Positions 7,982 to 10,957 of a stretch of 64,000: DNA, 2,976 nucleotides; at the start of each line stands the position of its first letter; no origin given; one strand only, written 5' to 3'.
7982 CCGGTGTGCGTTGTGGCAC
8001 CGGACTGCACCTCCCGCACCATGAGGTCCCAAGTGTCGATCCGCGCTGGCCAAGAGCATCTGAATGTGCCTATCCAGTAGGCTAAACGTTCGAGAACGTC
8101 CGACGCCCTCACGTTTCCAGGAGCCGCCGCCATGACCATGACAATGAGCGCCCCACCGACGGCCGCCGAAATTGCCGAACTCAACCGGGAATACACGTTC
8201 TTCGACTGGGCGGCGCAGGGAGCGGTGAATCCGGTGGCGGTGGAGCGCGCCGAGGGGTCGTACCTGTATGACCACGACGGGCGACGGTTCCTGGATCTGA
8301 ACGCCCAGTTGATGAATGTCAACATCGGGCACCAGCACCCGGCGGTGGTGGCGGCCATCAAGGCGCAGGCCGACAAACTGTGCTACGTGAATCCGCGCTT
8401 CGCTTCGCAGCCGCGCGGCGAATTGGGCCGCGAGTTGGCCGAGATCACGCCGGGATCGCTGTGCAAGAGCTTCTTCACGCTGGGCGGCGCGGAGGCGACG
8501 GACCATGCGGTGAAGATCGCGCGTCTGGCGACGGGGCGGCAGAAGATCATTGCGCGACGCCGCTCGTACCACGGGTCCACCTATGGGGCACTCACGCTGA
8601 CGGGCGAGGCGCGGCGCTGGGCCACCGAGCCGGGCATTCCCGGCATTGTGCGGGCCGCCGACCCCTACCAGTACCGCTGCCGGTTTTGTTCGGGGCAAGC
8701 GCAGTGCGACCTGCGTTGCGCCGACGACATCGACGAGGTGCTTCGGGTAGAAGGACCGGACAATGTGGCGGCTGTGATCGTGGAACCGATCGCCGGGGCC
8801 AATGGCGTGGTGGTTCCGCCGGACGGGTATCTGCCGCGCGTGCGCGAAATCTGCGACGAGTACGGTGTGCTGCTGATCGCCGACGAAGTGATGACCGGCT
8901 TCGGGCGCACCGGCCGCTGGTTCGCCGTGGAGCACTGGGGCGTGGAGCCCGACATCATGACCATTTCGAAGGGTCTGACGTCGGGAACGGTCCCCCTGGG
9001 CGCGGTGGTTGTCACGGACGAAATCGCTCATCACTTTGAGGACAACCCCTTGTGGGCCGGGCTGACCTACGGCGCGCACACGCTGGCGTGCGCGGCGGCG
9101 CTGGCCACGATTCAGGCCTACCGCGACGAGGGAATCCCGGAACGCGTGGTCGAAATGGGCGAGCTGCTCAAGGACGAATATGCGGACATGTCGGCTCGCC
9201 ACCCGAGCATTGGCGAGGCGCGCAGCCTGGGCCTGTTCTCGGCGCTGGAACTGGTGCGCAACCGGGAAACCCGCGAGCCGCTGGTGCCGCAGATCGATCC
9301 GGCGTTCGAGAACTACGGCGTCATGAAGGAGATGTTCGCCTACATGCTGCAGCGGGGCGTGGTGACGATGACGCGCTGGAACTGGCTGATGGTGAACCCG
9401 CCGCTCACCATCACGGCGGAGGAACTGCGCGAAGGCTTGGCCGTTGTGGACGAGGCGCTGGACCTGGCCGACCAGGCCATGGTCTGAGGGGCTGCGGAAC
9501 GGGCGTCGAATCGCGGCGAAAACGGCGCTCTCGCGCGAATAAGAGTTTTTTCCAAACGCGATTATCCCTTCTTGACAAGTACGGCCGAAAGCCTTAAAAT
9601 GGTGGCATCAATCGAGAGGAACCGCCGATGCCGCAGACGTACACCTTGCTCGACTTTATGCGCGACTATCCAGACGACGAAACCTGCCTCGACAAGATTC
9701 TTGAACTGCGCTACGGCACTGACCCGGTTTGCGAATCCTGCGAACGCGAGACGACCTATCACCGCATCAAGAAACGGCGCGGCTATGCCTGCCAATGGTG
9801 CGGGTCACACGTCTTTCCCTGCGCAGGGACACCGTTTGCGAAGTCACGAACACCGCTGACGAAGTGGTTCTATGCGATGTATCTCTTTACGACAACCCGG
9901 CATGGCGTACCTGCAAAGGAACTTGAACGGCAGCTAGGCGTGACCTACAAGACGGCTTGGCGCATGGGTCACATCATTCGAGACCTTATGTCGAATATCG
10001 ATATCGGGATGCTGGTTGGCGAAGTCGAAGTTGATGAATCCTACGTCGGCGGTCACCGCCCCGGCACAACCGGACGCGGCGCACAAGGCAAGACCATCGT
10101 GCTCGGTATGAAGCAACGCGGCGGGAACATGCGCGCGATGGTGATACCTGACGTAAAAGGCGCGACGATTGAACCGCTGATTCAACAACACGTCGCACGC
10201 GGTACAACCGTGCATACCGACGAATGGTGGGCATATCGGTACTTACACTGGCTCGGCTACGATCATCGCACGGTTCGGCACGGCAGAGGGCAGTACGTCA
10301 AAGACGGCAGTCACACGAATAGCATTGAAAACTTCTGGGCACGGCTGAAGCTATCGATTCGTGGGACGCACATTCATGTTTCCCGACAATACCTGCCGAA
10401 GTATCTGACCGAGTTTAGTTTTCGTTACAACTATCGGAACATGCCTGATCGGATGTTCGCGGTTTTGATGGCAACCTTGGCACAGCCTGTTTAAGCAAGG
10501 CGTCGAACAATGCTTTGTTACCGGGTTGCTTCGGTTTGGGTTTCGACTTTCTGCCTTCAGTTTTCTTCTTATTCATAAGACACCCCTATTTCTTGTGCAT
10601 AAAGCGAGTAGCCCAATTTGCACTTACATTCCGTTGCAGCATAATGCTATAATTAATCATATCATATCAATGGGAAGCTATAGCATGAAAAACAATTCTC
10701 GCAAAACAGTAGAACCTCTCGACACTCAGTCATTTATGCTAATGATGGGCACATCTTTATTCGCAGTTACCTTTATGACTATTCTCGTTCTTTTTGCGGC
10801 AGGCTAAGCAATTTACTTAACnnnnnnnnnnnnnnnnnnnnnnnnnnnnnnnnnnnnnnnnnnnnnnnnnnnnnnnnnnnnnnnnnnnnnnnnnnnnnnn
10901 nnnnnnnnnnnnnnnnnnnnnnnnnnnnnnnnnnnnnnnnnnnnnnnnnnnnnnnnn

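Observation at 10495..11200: Strongly AT-rich foreign segment encoding a small hydrophobic peptide and an antisense 4-TM protein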

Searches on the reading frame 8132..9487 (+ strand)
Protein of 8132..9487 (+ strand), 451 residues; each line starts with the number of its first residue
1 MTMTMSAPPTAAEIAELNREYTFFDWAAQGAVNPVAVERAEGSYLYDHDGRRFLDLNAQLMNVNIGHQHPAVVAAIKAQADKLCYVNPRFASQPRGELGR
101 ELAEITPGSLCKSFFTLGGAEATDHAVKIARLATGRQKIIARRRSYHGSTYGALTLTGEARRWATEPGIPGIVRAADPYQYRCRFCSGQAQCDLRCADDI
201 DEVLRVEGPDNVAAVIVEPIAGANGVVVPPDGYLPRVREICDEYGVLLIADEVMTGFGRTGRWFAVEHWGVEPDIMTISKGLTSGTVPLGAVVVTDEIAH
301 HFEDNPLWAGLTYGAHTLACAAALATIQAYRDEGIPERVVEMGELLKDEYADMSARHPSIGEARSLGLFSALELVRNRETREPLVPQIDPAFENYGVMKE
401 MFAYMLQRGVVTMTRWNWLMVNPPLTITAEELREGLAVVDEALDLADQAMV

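Call 9: search_protein_families(library=pfam, proteins=[window:8132-9487:+], max_evalue=1)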
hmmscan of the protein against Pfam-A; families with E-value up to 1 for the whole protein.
window:8132-9487:+ (451 aa): 2 families
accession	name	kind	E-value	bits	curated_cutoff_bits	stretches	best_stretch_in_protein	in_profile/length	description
PF00202.27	Aminotran_3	-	1.6e-99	333.8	30.5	1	33-442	9-402/403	Aminotransferase class-III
PF00155.27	Aminotran_1_2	-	0.14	11.8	19.7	1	200-415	133-332/361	Aminotransferase class I and II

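Call 116: find_encoding_contigs(protein=window:8132-9487:+, flank=4000, max_places=10)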
Protein window:8132-9487:+ (451 aa): 2 contigs read that carry it; 1 place shown.
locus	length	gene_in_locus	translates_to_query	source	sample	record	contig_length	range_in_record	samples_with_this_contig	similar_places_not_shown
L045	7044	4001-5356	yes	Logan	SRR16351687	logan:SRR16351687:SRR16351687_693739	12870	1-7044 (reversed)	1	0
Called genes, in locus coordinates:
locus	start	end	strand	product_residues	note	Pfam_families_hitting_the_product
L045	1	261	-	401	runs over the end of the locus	PF01321:Creatinase_N, PF00557:Peptidase_M24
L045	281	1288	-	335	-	PF00248:Aldo_ket_red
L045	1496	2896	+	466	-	PF00884:Sulfatase, PF01663:Phosphodiest, PF16347:SGSH_C (weak)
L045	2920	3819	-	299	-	PF00149:Metallophos, PF12850:Metallophos_2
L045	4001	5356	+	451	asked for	PF00202:Aminotran_3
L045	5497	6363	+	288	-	PF12760:Zn_ribbon_IS1595 (weak), PF12762:DDE_Tnp_IS1595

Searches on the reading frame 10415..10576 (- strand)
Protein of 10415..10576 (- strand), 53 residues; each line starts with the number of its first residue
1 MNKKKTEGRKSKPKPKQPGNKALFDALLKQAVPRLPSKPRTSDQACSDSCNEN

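Call 9: search_protein_families(library=pfam, proteins=[window:10415-10576:-], max_evalue=1)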
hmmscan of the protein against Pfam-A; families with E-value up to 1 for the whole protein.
window:10415-10576:- (53 aa): 0 families

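Call 10: search_protein_families(library=ncbifam, proteins=[window:10415-10576:-], max_evalue=1)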
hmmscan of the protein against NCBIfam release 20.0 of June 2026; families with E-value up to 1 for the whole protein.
window:10415-10576:- (53 aa): 0 families

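Call 81: search_protein_families(library=padloc, proteins=[window:10415-10576:-], max_evalue=0.1)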
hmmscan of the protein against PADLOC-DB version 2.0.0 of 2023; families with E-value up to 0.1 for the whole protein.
window:10415-10576:- (53 aa): 0 families

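Call 82: search_protein_families(library=phrogs, proteins=[window:10415-10576:-], max_evalue=0.1)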
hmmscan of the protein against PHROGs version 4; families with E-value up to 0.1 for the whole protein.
window:10415-10576:- (53 aa): 0 families

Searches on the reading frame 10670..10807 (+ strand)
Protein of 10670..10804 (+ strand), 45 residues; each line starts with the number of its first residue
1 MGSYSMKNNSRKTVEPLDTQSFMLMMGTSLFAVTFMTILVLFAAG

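Call 9: search_protein_families(library=pfam, proteins=[window:10685-10807:+], max_evalue=1)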
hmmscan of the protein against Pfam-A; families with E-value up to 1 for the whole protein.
window:10685-10807:+ (40 aa): 0 families

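Call 10: search_protein_families(library=ncbifam, proteins=[window:10685-10807:+], max_evalue=1)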
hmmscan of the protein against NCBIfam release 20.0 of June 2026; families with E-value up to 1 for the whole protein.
window:10685-10807:+ (40 aa): 0 families

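Call 62: find_homologous_proteins(query=window:10670-10804:+, max_evalue=1)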
Query seq(45 aa): no candidate shares three 5-residue words with the query. No homologue found.

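Call 81: search_protein_families(library=padloc, proteins=[window:10685-10807:+], max_evalue=0.1)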
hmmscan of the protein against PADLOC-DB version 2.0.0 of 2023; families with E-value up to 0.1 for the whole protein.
window:10685-10807:+ (40 aa): 0 families

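Call 82: search_protein_families(library=phrogs, proteins=[window:10685-10807:+], max_evalue=0.1)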
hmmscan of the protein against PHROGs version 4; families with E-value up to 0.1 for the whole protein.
window:10685-10807:+ (40 aa): 0 families
